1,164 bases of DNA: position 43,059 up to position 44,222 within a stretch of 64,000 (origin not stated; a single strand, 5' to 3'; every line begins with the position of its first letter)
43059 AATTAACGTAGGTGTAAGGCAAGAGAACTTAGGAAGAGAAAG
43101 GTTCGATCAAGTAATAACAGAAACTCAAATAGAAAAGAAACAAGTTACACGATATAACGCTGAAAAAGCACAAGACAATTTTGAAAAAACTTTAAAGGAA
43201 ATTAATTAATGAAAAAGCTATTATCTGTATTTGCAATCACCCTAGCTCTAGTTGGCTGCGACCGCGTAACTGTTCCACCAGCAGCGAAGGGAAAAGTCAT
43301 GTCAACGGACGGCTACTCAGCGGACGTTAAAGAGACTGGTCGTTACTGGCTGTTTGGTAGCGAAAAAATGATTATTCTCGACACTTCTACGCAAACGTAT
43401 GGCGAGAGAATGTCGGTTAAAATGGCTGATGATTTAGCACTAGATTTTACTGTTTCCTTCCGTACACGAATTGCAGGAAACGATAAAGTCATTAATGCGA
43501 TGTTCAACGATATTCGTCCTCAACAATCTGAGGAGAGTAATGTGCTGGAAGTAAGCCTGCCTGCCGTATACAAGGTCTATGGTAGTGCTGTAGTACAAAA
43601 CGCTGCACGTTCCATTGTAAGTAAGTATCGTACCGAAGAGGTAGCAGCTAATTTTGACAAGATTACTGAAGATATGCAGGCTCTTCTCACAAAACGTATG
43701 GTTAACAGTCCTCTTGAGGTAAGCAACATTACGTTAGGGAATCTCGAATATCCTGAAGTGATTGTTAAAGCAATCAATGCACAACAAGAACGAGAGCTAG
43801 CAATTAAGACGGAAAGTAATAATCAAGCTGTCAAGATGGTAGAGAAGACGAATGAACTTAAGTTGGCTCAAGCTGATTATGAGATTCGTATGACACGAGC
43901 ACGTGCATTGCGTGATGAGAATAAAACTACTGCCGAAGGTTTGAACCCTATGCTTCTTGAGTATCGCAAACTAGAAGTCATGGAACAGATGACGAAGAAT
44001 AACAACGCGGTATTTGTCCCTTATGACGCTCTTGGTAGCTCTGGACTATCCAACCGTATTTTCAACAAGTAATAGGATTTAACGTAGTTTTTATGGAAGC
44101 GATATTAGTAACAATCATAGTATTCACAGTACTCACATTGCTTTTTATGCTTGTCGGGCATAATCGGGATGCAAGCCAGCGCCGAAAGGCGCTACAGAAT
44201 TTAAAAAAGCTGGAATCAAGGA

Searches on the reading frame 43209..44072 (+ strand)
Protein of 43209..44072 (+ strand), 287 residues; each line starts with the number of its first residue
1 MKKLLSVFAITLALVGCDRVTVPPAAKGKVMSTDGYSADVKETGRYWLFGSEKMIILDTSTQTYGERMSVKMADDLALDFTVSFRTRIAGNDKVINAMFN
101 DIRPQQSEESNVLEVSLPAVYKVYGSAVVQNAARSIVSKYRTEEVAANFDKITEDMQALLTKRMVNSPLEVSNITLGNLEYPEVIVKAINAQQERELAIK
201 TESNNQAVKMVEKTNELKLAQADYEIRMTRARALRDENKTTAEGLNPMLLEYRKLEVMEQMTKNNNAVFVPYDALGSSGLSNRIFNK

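Call 9: search_protein_families(library=phrogs, proteins=[window:43209-44072:+], max_evalue=0.00001)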
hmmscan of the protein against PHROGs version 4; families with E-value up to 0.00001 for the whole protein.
window:43209-44072:+ (287 aa): 1 family
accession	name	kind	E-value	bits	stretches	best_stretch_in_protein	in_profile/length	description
phrog_200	-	other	8.1e-47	161.1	1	5-285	88-357/379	lipoprotein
